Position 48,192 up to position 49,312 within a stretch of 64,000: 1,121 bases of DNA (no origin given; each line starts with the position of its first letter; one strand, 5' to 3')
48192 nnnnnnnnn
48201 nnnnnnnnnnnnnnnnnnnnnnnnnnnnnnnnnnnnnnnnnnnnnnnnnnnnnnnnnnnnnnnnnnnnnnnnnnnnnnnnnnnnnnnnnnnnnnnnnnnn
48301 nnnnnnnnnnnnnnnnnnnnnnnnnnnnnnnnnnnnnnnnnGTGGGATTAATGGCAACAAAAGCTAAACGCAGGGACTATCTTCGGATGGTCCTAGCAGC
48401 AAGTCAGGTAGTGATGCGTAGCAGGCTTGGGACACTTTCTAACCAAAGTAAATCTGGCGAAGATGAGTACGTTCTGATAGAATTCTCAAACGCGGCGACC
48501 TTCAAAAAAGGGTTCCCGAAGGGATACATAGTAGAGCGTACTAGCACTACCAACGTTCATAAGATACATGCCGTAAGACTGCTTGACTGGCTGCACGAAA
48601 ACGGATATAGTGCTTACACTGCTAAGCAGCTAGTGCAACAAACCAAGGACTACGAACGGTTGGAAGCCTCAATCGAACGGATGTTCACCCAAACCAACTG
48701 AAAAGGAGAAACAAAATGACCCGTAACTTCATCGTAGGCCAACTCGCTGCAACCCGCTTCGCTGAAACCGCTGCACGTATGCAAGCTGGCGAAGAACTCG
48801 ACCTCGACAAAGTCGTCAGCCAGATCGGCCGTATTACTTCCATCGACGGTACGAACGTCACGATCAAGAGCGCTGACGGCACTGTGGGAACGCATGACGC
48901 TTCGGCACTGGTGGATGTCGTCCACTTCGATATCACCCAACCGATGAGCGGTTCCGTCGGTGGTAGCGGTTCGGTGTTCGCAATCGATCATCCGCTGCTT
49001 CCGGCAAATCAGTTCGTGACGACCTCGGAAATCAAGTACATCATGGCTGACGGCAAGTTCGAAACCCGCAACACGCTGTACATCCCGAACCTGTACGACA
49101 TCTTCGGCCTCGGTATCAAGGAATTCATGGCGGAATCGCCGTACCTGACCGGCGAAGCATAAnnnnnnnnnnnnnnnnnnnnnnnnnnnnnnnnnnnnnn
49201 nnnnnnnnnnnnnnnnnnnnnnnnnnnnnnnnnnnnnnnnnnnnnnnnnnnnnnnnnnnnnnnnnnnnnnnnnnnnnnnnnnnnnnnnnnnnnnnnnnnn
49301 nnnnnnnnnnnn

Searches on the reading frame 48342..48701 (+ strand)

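Call 12: search_protein_families(library=phrogs, proteins=[window:48342-48701:+], max_evalue=0.01)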
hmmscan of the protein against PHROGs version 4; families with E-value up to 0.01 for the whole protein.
window:48342-48701:+ (119 aa): 1 family
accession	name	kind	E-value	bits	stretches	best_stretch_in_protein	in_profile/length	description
phrog_29303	-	unknown function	0.0038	17.4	1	46-105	205-265/279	-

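Call 13: search_protein_families(library=pfam, proteins=[window:48342-48701:+], max_evalue=0.01)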
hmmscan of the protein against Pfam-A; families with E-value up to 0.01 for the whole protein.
window:48342-48701:+ (119 aa): 0 families

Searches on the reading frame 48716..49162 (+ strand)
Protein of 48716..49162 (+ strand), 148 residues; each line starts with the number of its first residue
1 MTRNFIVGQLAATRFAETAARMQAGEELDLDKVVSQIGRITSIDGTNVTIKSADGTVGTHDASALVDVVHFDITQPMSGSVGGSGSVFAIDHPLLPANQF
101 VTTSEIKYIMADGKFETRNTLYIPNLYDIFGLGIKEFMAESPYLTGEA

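Call 12: search_protein_families(library=phrogs, proteins=[window:48716-49162:+], max_evalue=0.01)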
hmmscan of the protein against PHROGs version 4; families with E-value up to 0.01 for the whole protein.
window:48716-49162:+ (148 aa): 0 families

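Call 13: search_protein_families(library=pfam, proteins=[window:48716-49162:+], max_evalue=0.01)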
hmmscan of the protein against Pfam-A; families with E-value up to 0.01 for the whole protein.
window:48716-49162:+ (148 aa): 1 family
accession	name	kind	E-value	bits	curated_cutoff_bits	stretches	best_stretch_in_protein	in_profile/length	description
PF00151.25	Lipase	-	0.0027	17.5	27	1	32-91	170-227/336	Lipase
